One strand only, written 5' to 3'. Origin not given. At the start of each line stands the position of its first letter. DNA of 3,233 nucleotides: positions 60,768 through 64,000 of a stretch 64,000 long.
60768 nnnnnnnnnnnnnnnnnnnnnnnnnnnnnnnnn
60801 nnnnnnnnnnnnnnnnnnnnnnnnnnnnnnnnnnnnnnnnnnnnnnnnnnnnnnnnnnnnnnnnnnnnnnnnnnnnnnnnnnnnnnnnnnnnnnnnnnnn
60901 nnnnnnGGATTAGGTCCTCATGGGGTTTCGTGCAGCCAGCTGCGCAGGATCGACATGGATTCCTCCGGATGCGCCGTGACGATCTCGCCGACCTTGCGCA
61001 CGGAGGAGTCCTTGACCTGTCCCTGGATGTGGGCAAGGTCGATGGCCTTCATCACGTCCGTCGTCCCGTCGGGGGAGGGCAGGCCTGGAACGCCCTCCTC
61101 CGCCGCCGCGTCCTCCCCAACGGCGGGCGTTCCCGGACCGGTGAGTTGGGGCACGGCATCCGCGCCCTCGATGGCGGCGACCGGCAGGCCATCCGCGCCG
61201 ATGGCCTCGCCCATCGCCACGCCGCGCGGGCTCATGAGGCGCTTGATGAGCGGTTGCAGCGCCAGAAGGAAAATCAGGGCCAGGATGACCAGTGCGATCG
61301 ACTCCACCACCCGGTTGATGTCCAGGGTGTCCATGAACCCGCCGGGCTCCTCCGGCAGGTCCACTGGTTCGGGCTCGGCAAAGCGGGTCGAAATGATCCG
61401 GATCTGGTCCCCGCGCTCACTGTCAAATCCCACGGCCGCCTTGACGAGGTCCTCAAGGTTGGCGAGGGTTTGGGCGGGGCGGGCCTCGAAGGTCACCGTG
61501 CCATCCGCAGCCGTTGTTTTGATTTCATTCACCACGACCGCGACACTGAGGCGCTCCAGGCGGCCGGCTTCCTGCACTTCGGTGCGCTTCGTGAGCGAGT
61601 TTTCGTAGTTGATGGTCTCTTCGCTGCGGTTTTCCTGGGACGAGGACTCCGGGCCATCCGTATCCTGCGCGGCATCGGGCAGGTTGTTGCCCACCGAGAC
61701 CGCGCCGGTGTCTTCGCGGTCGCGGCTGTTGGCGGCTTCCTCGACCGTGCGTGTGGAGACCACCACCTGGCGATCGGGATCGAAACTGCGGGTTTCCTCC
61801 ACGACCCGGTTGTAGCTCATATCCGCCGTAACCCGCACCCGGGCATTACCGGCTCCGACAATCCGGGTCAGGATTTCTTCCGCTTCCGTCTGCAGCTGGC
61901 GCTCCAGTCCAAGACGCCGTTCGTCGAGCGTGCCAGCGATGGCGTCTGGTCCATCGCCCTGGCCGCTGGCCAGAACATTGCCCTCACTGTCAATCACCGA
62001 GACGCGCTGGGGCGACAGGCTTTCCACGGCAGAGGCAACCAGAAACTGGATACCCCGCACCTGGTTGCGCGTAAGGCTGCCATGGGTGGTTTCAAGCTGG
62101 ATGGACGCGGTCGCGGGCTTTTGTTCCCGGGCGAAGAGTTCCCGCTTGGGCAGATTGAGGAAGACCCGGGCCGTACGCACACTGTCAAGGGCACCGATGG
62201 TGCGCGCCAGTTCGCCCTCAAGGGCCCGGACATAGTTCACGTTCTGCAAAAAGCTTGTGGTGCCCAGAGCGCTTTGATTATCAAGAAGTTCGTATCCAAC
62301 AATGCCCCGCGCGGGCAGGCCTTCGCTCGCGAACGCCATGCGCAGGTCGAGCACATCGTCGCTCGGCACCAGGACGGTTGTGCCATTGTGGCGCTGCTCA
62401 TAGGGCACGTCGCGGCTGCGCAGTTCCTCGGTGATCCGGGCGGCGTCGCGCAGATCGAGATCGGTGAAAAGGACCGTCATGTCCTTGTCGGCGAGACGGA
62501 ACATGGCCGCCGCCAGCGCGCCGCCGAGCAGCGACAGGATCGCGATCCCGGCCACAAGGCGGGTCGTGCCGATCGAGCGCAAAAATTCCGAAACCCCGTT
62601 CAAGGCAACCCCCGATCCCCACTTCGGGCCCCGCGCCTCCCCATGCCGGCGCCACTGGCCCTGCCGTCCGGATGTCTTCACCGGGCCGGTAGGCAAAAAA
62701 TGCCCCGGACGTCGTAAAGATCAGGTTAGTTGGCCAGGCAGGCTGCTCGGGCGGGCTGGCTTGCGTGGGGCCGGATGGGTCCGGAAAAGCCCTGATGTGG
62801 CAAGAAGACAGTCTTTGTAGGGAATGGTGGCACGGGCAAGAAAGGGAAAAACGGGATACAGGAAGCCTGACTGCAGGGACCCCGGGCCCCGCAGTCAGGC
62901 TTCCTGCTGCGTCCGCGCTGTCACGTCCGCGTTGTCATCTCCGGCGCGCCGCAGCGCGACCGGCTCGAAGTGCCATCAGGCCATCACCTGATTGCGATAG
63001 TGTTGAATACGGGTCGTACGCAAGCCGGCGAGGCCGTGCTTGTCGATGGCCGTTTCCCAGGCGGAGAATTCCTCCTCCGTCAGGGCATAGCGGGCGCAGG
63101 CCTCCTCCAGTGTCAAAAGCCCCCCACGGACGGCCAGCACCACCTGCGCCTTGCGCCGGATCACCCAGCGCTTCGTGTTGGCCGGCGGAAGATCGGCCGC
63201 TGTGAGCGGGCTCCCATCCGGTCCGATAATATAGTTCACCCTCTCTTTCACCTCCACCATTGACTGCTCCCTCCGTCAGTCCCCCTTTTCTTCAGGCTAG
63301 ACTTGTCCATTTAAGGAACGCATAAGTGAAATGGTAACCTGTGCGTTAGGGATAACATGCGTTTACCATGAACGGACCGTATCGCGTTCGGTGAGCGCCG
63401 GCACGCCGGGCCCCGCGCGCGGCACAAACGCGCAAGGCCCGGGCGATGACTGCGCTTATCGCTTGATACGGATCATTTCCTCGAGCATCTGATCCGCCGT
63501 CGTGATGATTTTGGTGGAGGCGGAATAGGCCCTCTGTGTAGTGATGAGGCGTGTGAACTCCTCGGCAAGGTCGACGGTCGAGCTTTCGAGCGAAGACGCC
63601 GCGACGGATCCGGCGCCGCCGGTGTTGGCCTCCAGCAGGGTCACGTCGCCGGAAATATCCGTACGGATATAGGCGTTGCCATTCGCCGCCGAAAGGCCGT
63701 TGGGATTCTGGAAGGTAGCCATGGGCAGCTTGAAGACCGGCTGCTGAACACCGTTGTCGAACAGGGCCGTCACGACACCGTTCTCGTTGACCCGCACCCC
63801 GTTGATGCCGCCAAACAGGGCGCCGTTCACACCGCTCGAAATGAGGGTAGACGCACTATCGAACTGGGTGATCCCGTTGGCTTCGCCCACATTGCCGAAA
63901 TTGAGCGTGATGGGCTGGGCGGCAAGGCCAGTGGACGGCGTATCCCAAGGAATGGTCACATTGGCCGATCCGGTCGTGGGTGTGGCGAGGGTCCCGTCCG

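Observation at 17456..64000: Two distinct flagellar gene sets placed tail to tail in one 46-kb block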

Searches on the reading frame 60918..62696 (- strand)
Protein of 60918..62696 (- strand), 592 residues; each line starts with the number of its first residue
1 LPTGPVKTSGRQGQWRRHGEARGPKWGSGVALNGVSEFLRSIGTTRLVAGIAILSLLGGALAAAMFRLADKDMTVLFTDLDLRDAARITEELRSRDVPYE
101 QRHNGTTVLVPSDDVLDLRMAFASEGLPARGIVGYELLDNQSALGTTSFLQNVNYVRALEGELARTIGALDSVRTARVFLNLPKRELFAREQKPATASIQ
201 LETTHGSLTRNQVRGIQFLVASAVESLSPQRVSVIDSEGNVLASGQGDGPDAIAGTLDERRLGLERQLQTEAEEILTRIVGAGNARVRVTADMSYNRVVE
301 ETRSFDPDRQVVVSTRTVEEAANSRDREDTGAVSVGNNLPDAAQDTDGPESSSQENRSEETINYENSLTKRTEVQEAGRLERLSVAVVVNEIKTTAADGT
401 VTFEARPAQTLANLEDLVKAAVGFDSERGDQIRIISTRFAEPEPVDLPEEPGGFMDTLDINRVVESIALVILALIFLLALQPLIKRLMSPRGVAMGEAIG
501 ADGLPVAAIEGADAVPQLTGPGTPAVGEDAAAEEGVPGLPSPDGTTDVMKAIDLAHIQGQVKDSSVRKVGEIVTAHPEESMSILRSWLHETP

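Call 9: search_protein_families(library=pfam, proteins=[window:60918-62696:-], max_evalue=0.1)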
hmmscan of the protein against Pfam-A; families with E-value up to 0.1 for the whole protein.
window:60918-62696:- (592 aa): 2 families
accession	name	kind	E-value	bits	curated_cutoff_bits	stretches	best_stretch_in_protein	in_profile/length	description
PF01514.23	YscJ_FliF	-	1.4e-60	204.7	24.4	1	70-243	3-178/179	Secretory protein of YscJ/FliF family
PF08345.17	YscJ_FliF_C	-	1.5e-36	126.5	23.8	1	276-439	1-147/147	Flagellar M-ring protein C-terminal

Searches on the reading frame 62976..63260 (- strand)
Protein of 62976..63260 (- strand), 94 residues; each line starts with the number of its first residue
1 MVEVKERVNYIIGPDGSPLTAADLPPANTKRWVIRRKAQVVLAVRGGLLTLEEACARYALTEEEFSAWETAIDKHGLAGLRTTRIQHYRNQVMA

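Call 9: search_protein_families(library=pfam, proteins=[window:62976-63260:-], max_evalue=0.1)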
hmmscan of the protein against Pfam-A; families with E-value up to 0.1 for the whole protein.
window:62976-63260:- (94 aa): 4 families
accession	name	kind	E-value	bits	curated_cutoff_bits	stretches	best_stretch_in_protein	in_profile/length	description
PF06627.17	DUF1153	-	3.5e-41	139.7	23.5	1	5-89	3-87/87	Protein of unknown function (DUF1153)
PF13518.12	HTH_28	-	0.0001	22.7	25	1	36-83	1-47/52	Helix-turn-helix domain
PF13551.12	HTH_29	-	0.00028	21.3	28.1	1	37-90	1-55/64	Winged helix-turn helix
PF04611.18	AalphaY_MDB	-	0.089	13.4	32.1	1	41-92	63-115/146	Mating type protein A alpha Y mating type dependent binding region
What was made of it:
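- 62976..63260 (-): DUF1153 / SciP-type small regulator. PF06627 139.7 bits (call 9).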

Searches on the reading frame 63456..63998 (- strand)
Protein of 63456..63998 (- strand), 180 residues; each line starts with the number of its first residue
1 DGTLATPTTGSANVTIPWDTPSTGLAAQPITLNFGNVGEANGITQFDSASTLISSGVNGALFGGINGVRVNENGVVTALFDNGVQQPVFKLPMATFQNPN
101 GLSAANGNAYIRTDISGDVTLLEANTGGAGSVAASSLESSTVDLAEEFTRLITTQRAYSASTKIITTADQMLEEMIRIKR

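Call 9: search_protein_families(library=pfam, proteins=[window:63456-63998:-], max_evalue=0.1)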
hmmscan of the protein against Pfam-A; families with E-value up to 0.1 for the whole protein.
window:63456-63998:- (180 aa): 2 families
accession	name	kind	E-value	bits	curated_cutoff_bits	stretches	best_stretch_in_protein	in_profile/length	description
PF06429.18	Flg_bbr_C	-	1.4e-16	60.2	23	1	135-177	3-45/46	Flagellar basal body rod FlgEFG protein C-terminal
PF07559.19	FlgE_D2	-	0.037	15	22.7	1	12-59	103-141/142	Flagellar basal body protein FlaE D2 domain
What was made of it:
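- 63456..64000 (-): flgE2, 3' part only (cut by the window end). In relatives fliK2 and flgD2 lie further upstream. Flg_bbr_C 60 bits (call 9).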
